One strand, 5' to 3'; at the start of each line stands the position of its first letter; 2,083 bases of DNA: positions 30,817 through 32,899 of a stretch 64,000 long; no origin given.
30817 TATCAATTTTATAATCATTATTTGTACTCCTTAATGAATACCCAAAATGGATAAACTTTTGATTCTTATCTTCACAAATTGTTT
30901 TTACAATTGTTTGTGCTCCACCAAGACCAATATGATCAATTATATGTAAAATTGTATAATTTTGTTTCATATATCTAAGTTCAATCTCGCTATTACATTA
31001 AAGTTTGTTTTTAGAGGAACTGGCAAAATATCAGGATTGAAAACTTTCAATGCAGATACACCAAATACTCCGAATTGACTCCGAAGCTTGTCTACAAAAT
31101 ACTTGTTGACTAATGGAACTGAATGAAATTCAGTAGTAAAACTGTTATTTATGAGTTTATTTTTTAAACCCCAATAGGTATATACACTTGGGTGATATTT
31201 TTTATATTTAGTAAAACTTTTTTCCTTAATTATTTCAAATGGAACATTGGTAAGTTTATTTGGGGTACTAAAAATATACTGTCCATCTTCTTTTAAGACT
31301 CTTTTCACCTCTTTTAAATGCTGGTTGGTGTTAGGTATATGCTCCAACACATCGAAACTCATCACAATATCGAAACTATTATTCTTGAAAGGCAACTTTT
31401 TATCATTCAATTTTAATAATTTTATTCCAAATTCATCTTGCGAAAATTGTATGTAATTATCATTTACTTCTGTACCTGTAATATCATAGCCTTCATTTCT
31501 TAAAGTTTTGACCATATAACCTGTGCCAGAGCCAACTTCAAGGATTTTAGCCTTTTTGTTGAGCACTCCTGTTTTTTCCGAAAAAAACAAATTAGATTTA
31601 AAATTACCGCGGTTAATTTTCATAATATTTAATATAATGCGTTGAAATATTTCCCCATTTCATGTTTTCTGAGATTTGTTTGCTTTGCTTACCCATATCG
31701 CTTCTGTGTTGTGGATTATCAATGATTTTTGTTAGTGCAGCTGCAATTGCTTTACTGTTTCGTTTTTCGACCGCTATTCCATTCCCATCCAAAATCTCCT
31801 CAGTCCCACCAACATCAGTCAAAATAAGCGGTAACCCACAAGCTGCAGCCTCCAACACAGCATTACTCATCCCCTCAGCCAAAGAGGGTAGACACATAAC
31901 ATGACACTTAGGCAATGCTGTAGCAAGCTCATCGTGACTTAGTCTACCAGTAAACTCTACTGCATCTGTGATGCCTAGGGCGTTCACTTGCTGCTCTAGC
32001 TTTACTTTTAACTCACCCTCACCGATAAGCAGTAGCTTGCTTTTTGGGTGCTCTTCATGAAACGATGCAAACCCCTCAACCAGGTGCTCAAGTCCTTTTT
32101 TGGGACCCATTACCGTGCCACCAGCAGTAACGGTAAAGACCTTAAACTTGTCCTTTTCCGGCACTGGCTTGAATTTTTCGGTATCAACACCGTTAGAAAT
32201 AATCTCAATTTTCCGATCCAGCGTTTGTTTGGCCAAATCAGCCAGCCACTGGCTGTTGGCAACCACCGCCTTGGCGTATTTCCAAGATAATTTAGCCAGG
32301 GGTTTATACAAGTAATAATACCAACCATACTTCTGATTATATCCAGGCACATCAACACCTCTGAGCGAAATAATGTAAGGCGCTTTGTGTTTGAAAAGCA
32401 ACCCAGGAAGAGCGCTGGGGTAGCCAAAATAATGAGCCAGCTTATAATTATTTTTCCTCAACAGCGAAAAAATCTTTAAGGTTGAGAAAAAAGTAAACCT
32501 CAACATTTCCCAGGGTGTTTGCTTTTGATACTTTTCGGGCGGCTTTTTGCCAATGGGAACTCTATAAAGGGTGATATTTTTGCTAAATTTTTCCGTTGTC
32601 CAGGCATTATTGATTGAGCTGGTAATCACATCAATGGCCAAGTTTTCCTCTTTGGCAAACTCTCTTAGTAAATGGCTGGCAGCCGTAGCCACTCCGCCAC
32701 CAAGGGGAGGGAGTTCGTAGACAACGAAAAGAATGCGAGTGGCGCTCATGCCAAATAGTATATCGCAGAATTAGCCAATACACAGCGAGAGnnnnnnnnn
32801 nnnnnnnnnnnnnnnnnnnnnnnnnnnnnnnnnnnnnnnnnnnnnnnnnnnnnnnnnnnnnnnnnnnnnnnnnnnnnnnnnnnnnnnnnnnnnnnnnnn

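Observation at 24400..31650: Compositionally foreign (strongly AT-rich) sugar-tailoring cassette embedded in the glycan locus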

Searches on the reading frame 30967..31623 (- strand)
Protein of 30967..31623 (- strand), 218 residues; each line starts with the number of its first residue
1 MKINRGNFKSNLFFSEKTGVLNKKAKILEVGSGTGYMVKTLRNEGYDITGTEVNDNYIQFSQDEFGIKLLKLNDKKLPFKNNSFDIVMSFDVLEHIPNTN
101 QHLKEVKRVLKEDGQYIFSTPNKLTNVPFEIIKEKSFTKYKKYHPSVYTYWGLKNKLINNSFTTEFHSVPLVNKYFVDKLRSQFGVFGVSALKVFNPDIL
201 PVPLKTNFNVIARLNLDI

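Call 4: search_protein_families(library=pfam, proteins=[window:30967-31623:-], max_evalue=0.01)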
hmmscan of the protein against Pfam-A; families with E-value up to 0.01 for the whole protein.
window:30967-31623:- (218 aa): 12 families
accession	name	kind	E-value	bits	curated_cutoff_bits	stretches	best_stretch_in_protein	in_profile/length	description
PF08241.18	Methyltransf_11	-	3.3e-20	73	21.2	1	28-118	1-95/95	Methyltransferase domain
PF13847.12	Methyltransf_31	-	1.2e-16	61.2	27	1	22-138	2-128/145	Methyltransferase domain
PF13489.12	Methyltransf_23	-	2.6e-16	60.2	27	1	17-125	19-123/164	Methyltransferase domain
PF13649.12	Methyltransf_25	-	2.1e-15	57.6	27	1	27-114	1-97/97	Methyltransferase domain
PF08242.18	Methyltransf_12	-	1.8e-12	48.2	30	1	28-115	1-97/98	Methyltransferase domain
PF01209.24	Ubie_methyltran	-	3.6e-07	30.2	20.1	1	22-127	46-160/233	ubiE/COQ5 methyltransferase family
PF08003.17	Methyltransf_9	-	3.1e-05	23.5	23.8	1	23-137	115-236/315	Protein of unknown function (DUF1698)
PF05219.18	DREV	-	0.00027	20.6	26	1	22-119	93-187/265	DREV methyltransferase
PF03141.22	Methyltransf_29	-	0.00073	18.7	23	1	51-122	148-221/506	Putative S-adenosyl-L-methionine-dependent methyltransferase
PF07021.18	MetW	-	0.00086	19.4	21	1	21-122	11-111/193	Methionine biosynthesis protein MetW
PF02353.26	CMAS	-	0.0013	18.6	27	1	21-121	60-167/273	Mycolic acid cyclopropane synthetase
PF03848.20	TehB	-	0.0051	16.7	20.4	1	23-86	30-98/193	Tellurite resistance protein TehB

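Call 16: search_protein_families(library=ncbifam, proteins=[window:30967-31623:-], max_evalue=0.001)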
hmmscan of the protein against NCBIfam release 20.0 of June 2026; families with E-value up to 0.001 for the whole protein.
window:30967-31623:- (218 aa): 34 families (the best 25 are shown)
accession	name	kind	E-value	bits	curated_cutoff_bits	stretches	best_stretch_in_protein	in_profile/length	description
NF045667.1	MTase_DVU1556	equivalog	8.7e-16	58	155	1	21-119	20-120/213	DVU_1556 family methyltransferase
TIGR01983.1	UbiG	equivalog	6.3e-13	48.6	102.95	1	23-124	49-157/228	bifunctional 2-polyprenyl-6-hydroxyphenol methylase/3-demethylubiquinol 3-O-methyltransferase UbiG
NF045823.1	PthPhpthDimycoMt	equivalog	4.7e-12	45.6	300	1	26-119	69-167/256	phthiotriol/phenolphthiotriol dimycocerosates methyltransferase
NF045825.1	FAmtase_mtf2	equivalog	1.6e-11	43.9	400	1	17-120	52-160/248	fatty-acid O-methyltransferase Mtf2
TIGR02072.1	BioC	equivalog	1.8e-11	44.3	184.95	1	22-123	33-137/244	malonyl-ACP O-methyltransferase BioC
TIGR01934.1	MenG_MenH_UbiE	subfamily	3.3e-10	39.6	158.35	1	22-118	38-141/223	ubiquinone/menaquinone biosynthesis methyltransferase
NF045882.1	PLipidMtase_Leg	equivalog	3.4e-10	40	390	1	22-120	41-145/207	phospholipid N-methyltransferase PmtA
NF041675.1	sarc_dimgly_tmase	equivalog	1.1e-08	35.4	550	1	69-133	117-184/278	sarcosine/dimethylglycine N-methyltransferase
NF041537.1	ArsM_AhpD_UU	exception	3.2e-08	32.8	510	1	18-118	71-180/345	arsenite methyltransferase/AhpD domain selenoprotein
NF001241.0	PRK00216.1-2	equivalog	7.2e-08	32.3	327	1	23-135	51-164/231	demethylmenaquinone methyltransferase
NF001244.0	PRK00216.1-5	equivalog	7.7e-08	31.9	216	1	23-117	48-152/236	bifunctional demethylmenaquinone methyltransferase/2-methoxy-6-polyprenyl-1,4-benzoquinol methylase UbiE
TIGR00452.1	TIGR00452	equivalog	7.7e-08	31.5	275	1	23-120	117-221/316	tRNA 5-methoxyuridine(34)/uridine 5-oxyacetic acid(34) synthase CmoB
NF043040.1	corrin_prot_MT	hypoth_equivalog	1.1e-07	31.5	180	1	22-117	40-146/216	corrinoid protein-associated methyltransferase CpaM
NF011650.0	PRK15068.1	equivalog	1.4e-07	30.7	209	1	23-120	122-227/324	tRNA 5-methoxyuridine(34)/uridine 5-oxyacetic acid(34) synthase CmoB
NF040539.1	AST_met_ArsM_2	exception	1.7e-07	31.4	240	1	22-131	55-176/262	putative arsinothricin biosynthesis methyltransferase ArsM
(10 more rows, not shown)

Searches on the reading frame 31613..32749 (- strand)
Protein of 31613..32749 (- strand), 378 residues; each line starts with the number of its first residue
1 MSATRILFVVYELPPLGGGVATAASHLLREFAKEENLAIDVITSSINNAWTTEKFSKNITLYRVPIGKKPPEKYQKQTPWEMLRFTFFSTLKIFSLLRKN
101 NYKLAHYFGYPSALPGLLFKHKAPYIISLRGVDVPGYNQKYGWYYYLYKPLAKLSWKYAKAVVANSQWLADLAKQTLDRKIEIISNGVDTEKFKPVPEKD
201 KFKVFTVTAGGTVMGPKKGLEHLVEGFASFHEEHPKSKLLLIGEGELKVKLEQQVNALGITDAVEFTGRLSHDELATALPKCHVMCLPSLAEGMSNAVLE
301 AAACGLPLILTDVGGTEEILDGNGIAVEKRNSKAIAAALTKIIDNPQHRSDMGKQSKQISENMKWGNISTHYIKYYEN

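Call 4: search_protein_families(library=pfam, proteins=[window:31613-32749:-], max_evalue=0.01)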
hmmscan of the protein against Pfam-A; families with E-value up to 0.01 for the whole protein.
window:31613-32749:- (378 aa): 8 families
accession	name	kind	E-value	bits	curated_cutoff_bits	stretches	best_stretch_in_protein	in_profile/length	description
PF00534.26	Glycos_transf_1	-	1.8e-33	116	26.4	1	213-358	23-171/172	Glycosyl transferases group 1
PF13692.12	Glyco_trans_1_4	-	1.7e-30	106.6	27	1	211-345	8-142/142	Glycosyl transferases group 1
PF13439.12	Glyco_transf_4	-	1.2e-14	55.2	28.5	1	18-192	2-170/170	Glycosyltransferase Family 4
PF13579.12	Glyco_trans_4_4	-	2e-10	41.7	29.7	1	18-187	1-158/158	Glycosyl transferase 4-like domain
PF20706.3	GT4-conflict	-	9.2e-09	35.2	26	1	176-328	169-335/385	Family 4 Glycosyltransferase in conflict systems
PF13477.12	Glyco_trans_4_2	-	4.4e-06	27.4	23.4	1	30-165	18-138/139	Glycosyl transferase 4-like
PF13524.12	Glyco_trans_1_2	-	4.9e-06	27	25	1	263-358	28-127/144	Glycosyl transferase-like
PF00982.27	Glyco_transf_20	-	0.0073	15.5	32.5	0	267-367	357-465/473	Glycosyltransferase family 20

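Call 16: search_protein_families(library=ncbifam, proteins=[window:31613-32749:-], max_evalue=0.001)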
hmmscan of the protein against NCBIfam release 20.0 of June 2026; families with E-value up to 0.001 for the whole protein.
window:31613-32749:- (378 aa): 38 families (the best 25 are shown)
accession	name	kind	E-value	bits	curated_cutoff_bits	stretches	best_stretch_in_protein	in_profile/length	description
TIGR03088.1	stp2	hypoth_equivalog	2.2e-35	122.4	409.05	1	132-377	117-371/374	TIGR03088 family PEP-CTERM/XrtA system glycosyltransferase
NF041876.1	EPS_EpsE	equivalog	4.6e-30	105.1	400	1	153-358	156-374/389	exopolysaccharide biosynthesis GT4 family glycosyltransferase EpsE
TIGR04063.1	stp3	hypoth_equivalog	2.6e-26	92.4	442.05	1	138-377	137-393/397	TIGR04063 family PEP-CTERM/XrtA system glycosyltransferase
TIGR03999.1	thiol_BshA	equivalog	1.1e-24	87.1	273.7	1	147-377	133-371/375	N-acetyl-alpha-D-glucosaminyl L-malate synthase BshA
TIGR04047.1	MSMEG_0565_glyc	hypoth_equivalog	2.3e-23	82.9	259.85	1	155-377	135-372/373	MSMEG_0565 family glycosyltransferase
NF047684.1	TeichurnBiosyTuaC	equivalog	1.9e-18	66.6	550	1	120-373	130-383/391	teichuronic acid biosynthesis protein TuaC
TIGR03449.1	mycothiol_MshA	equivalog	2.3e-18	66.3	462.5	1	178-377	187-401/406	D-inositol-3-phosphate glycosyltransferase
NF038229.1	Glyco4_Geo_Pelo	equivalog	1e-16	60.9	400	1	122-362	79-319/338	GPMC system family 4 glycosyltransferase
NF050063.1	ProtGlycPglJ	equivalog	1.1e-15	57.7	500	1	146-375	132-362/363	N-acetylgalactosamine-N,N'-diacetylbacillosaminyl-diphospho-undecaprenol 4-alpha-N-acetylgalactosaminyltransferase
TIGR04157.1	glyco_rSAM_CFB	subfamily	1.1e-15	57.6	400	1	216-361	238-390/406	TIGR04157 family glycosyltransferase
NF038298.1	EPS_HpsO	equivalog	1.7e-15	56.7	575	1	153-358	141-365/388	hormogonium polysaccharide biosynthesis glycosyltransferase HpsO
TIGR02149.1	glgA_Coryne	subfamily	7.1e-15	55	302.4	1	101-377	83-388/391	glycogen synthase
NF046085.1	XrtY_assoc_Gly1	equivalog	9e-15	54.4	400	1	122-377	123-382/387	XrtY-associated glycosyltransferase XYAG1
NF038255.1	exopoly_VpsD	equivalog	1.8e-14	53.4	300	1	155-377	153-377/381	VpsD family glycosyltransferase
NF038011.1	PelF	equivalog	3e-14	52.9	100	1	147-343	246-442/489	GT4 family glycosyltransferase PelF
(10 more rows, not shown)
